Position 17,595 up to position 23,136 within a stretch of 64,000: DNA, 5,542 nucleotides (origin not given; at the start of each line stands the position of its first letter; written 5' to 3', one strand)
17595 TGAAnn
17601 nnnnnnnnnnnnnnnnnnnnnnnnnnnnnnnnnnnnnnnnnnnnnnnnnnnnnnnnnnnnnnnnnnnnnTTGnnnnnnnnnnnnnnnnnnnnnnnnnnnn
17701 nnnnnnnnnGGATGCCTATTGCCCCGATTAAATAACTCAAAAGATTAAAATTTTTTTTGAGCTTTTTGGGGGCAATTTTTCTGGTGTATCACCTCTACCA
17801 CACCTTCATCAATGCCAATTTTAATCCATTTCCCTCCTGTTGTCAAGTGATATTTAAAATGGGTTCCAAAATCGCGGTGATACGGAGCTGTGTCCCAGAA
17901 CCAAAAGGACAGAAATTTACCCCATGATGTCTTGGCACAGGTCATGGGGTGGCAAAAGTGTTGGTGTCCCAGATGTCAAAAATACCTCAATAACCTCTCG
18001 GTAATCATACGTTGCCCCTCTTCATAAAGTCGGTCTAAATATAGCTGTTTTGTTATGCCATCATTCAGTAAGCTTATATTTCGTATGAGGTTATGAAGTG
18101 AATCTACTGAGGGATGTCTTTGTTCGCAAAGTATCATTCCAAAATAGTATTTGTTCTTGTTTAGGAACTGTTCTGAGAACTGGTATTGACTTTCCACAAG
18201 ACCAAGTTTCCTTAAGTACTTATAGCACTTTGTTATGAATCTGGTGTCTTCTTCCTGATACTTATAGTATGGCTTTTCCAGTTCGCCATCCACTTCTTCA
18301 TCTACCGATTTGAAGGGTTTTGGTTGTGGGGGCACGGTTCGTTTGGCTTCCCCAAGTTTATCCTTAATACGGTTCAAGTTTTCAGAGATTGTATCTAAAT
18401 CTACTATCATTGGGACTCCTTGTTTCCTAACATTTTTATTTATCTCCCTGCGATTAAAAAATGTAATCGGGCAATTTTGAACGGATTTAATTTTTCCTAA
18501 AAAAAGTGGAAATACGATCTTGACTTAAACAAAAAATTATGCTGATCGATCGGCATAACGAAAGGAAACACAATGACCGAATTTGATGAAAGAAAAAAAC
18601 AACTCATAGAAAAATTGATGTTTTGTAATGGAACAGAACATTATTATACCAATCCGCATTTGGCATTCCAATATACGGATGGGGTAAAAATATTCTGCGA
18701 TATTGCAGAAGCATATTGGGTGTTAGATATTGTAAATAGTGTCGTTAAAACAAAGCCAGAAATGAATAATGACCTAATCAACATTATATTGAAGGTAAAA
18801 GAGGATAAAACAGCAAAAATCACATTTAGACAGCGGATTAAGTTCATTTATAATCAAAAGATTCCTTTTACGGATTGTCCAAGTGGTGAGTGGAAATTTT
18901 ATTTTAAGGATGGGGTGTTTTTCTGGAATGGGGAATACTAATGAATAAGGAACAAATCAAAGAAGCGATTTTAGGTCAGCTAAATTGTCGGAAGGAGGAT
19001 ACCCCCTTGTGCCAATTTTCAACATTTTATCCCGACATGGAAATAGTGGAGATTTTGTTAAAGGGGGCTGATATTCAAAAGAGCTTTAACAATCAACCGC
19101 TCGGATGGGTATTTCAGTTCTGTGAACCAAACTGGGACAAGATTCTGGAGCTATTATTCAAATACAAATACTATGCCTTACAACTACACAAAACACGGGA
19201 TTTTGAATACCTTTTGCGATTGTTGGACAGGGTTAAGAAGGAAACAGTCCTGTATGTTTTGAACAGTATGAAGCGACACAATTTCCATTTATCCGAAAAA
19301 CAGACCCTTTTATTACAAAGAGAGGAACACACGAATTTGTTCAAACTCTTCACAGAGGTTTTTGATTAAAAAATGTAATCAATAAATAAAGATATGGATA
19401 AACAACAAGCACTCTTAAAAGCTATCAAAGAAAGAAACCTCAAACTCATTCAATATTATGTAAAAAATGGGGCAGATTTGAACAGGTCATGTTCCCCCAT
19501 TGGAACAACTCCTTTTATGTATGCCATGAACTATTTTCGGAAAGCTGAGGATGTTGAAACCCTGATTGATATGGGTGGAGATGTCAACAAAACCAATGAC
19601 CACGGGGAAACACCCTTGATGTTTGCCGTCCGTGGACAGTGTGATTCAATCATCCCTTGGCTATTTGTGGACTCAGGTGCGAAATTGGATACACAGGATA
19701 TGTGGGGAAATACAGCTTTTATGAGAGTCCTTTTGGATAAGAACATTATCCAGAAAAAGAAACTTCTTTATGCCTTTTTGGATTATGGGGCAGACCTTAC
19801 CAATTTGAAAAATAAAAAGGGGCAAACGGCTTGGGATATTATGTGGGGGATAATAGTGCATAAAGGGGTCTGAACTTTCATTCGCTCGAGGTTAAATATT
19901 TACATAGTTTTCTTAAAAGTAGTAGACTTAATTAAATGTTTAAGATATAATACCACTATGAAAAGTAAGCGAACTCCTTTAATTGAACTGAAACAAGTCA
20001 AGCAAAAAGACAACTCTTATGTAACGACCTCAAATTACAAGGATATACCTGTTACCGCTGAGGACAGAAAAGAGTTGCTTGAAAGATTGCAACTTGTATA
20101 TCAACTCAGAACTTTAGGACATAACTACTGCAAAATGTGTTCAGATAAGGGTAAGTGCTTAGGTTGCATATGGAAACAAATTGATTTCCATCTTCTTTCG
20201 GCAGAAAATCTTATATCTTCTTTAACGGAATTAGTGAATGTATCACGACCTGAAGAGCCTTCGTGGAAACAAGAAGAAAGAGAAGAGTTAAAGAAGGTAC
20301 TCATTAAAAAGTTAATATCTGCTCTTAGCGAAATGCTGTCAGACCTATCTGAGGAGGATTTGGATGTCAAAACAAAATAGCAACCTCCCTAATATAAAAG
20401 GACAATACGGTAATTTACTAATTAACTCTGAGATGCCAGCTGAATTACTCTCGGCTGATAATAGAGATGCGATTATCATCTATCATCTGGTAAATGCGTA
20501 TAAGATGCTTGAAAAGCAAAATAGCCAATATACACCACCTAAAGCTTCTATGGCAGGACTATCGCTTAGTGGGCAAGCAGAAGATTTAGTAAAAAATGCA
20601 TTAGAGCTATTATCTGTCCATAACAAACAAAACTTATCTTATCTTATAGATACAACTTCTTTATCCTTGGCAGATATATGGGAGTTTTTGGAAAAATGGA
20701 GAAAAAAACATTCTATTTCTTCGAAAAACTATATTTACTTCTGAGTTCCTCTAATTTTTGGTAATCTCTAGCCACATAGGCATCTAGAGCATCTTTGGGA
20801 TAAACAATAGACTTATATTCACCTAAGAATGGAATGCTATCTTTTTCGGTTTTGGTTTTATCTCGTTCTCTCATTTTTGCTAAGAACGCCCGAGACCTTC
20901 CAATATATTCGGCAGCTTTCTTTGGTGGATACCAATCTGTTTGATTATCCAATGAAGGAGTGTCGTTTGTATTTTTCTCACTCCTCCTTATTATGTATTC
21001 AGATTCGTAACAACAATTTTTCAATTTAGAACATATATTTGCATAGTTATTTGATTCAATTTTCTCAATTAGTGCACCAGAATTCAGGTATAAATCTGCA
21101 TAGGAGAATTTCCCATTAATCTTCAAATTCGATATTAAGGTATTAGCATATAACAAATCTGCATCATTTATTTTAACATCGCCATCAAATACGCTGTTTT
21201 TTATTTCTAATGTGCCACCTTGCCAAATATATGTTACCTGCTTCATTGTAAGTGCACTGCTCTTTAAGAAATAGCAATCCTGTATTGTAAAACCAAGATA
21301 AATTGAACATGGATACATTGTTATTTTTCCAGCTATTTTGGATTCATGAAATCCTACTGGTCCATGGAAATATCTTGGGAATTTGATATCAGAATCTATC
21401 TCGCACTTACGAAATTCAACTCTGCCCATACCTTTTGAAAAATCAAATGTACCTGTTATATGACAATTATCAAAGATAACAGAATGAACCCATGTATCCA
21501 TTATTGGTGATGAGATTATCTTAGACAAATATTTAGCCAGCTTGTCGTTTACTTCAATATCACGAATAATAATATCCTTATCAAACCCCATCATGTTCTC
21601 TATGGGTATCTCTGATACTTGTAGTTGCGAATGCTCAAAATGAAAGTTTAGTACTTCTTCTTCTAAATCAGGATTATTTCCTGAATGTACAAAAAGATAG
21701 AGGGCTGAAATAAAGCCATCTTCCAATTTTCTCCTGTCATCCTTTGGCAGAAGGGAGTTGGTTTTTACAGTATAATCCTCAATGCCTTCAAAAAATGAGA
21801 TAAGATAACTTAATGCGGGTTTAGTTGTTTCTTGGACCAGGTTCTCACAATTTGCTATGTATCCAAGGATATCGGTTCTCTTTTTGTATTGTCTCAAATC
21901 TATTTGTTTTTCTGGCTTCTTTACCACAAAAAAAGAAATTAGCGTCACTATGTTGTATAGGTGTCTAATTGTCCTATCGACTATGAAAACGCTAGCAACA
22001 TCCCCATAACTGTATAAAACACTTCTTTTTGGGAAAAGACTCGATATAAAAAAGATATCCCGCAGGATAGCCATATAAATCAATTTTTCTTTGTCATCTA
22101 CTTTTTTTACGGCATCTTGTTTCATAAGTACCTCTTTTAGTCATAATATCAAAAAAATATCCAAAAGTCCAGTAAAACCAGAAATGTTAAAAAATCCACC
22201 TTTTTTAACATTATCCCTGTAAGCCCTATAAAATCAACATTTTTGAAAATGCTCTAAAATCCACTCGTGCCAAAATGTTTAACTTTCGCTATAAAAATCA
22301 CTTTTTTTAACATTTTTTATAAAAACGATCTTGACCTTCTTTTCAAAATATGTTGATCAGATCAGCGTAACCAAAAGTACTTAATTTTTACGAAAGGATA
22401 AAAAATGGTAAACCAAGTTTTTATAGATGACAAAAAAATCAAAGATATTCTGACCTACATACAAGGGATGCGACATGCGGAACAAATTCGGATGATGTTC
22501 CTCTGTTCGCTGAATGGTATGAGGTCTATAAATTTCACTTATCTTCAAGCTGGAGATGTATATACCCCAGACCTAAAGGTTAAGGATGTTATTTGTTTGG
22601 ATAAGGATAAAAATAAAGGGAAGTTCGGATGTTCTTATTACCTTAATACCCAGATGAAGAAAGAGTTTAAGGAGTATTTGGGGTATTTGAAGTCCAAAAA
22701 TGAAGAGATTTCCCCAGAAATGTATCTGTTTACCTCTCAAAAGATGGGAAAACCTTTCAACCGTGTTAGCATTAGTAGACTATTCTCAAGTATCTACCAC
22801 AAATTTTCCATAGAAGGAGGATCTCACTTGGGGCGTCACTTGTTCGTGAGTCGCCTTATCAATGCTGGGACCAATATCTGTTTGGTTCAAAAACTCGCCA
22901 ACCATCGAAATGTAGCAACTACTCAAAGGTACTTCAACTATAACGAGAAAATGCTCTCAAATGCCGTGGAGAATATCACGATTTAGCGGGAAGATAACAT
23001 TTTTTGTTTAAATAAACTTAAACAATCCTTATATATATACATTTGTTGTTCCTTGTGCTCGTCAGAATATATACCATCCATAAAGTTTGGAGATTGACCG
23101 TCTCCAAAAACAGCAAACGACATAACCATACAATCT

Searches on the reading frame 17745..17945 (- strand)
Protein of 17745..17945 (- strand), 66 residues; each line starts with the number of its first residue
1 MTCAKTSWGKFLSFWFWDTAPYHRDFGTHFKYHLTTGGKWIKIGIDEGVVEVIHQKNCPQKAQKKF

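Call 4: search_protein_families(library=pfam, proteins=[window:17745-17945:-], max_evalue=0.01)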
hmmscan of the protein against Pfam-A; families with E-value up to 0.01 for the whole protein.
window:17745-17945:- (66 aa): 0 families

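Call 8: search_protein_families(library=phrogs, proteins=[window:17745-17945:-], max_evalue=0.01)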
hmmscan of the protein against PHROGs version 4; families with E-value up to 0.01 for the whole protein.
window:17745-17945:- (66 aa): 0 families

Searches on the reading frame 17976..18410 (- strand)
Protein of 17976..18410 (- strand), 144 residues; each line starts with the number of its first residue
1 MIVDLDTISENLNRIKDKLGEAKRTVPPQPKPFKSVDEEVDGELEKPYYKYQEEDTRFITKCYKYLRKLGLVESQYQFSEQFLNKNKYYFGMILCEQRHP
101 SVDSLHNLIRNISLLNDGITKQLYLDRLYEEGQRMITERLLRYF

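Call 4: search_protein_families(library=pfam, proteins=[window:17976-18410:-], max_evalue=0.01)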
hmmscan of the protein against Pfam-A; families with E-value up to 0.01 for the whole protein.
window:17976-18410:- (144 aa): 1 family
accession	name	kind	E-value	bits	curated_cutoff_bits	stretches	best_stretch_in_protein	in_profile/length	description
PF20331.3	DUF6626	-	6.8e-09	36.5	27.3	1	61-117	3-59/96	Family of unknown function (DUF6626)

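Call 8: search_protein_families(library=phrogs, proteins=[window:17976-18410:-], max_evalue=0.01)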
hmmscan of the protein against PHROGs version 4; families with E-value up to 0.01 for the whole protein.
window:17976-18410:- (144 aa): 1 family
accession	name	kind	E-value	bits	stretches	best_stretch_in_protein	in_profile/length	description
phrog_33694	-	unknown function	2.8e-07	31.8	1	59-110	3-54/97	-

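Call 96: search_protein_families(library=ncbifam, proteins=[window:17976-18410:-], max_evalue=0.01)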
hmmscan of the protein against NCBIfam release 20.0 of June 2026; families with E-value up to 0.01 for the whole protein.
window:17976-18410:- (144 aa): 0 families

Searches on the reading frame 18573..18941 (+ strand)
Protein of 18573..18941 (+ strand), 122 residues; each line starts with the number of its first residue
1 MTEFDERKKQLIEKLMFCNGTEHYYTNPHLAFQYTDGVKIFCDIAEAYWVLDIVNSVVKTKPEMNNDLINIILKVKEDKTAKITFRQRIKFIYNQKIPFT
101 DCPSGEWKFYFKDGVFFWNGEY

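Call 4: search_protein_families(library=pfam, proteins=[window:18573-18941:+], max_evalue=0.01)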
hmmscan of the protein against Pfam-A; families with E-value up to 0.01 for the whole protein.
window:18573-18941:+ (122 aa): 1 family
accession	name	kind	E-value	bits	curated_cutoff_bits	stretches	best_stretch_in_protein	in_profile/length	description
PF21781.2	DUF6876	-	6.7e-22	78.2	27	1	11-122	3-117/117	Family of unknown function (DUF6876)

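Call 8: search_protein_families(library=phrogs, proteins=[window:18573-18941:+], max_evalue=0.01)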
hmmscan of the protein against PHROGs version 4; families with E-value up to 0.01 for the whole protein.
window:18573-18941:+ (122 aa): 0 families

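Call 96: search_protein_families(library=ncbifam, proteins=[window:18573-18941:+], max_evalue=0.01)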
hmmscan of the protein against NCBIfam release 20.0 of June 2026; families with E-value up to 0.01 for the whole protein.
window:18573-18941:+ (122 aa): 0 families

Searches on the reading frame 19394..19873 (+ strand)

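Call 4: search_protein_families(library=pfam, proteins=[window:19394-19873:+], max_evalue=0.01)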
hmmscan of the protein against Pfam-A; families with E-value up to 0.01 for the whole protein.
window:19394-19873:+ (159 aa): 6 families
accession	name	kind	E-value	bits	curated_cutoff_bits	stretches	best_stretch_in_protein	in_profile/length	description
PF13637.12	Ank_4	-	1.8e-13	50.8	22.7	2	7-45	1-38/50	Ankyrin repeats (many copies)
PF12796.13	Ank_2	-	5.8e-13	49.6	27.3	1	8-102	2-90/90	Ankyrin repeats (3 copies)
PF13606.12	Ank_3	-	1e-11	44.2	22.3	0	4-30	3-29/30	Ankyrin repeat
PF13857.12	Ank_5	-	2.8e-11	44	27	1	61-109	5-53/56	Ankyrin repeats (many copies)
PF00023.36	Ank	-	4e-10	39.8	21.1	0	70-102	1-32/33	Ankyrin repeat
PF23745.1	ANK_LRRK2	-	0.0039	17.5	27.5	0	54-79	47-70/130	LRRK2 ANK repeat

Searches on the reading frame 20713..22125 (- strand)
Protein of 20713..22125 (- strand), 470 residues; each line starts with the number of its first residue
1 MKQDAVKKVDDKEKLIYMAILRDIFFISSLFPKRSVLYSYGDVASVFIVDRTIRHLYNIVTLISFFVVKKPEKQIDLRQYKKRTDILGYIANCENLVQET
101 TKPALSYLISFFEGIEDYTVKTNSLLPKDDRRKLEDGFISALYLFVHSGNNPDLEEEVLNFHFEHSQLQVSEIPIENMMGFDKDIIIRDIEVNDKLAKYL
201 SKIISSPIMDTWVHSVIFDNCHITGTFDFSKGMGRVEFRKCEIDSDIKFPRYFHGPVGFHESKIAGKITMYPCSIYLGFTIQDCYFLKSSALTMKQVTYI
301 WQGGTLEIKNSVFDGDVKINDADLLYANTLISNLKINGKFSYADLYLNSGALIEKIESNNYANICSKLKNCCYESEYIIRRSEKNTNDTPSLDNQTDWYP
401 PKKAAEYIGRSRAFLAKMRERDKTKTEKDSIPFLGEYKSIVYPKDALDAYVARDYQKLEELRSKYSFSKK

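Call 4: search_protein_families(library=pfam, proteins=[window:20713-22125:-], max_evalue=0.01)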
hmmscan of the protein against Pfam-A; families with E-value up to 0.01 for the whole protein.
window:20713-22125:- (470 aa): 0 families

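Call 7: search_protein_families(library=phrogs, proteins=[window:20713-22125:-], max_evalue=0.01)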
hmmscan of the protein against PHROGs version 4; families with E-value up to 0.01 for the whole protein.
window:20713-22125:- (470 aa): 0 families

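Call 30: search_protein_families(library=padloc, proteins=[window:20713-22125:-], max_evalue=0.001)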
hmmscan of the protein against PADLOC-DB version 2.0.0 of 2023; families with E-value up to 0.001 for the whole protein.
window:20713-22125:- (470 aa): 0 families

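Call 38: search_solved_structures(query=window:20713-22125:-, max_evalue=1)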
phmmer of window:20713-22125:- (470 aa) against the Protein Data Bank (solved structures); distinct sequences matched with E-value up to 1: 2.
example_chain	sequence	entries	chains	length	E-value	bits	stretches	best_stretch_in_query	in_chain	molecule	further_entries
6a15_A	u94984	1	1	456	0.78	12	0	41-110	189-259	Cytochrome P450 90B1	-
6a17_A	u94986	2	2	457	0.78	12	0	41-110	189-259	Cytochrome P450 90B1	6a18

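Call 96: search_protein_families(library=ncbifam, proteins=[window:20713-22125:-], max_evalue=0.01)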
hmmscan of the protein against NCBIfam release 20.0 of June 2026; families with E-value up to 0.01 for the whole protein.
window:20713-22125:- (470 aa): 0 families

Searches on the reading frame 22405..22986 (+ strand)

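Call 4: search_protein_families(library=pfam, proteins=[window:22405-22986:+], max_evalue=0.01)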
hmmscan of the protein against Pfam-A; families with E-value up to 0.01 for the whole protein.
window:22405-22986:+ (193 aa): 1 family
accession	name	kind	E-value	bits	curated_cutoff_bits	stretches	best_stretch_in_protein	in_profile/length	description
PF00589.27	Phage_integrase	-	8e-16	58.7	27.1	1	6-181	2-170/172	Phage integrase family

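Call 96: search_protein_families(library=ncbifam, proteins=[window:22405-22986:+], max_evalue=0.01)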
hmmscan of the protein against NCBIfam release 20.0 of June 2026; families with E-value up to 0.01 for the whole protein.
window:22405-22986:+ (193 aa): 9 families
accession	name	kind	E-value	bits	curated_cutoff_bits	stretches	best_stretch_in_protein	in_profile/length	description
NF040815.2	recomb_XerA_Arch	equivalog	7e-13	48.7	220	1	6-186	96-261/263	site-specific tyrosine recombinase/integron integrase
TIGR02225.1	recomb_XerD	equivalog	5.3e-11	42.4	329.6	1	80-189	172-284/290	site-specific tyrosine recombinase XerD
TIGR02224.1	recomb_XerC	equivalog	2e-10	40.5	335.15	1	78-187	174-285/295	tyrosine recombinase XerC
NF007370.0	PRK09870.1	subfamily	9.9e-09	35.1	221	1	5-180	11-180/200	tyrosine-type DNA invertase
NF001399.0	PRK00283.1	subfamily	4e-08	32.9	279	1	77-189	179-293/300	tyrosine recombinase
NF003462.0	PRK05084.1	equivalog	2.2e-07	30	267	1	71-191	234-356/360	tyrosine recombinase XerS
TIGR02249.1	integrase_gron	subfamily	0.00012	21.6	265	1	139-177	260-298/315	integron integrase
NF002331.0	PRK01287.1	subfamily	0.00022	20.3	371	1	105-178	236-311/365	site-specific tyrosine recombinase XerC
NF040693.1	recomb_GmtY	equivalog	0.0044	16.3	340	1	78-186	322-439/441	gamma-mobile-trio recombinase GmtY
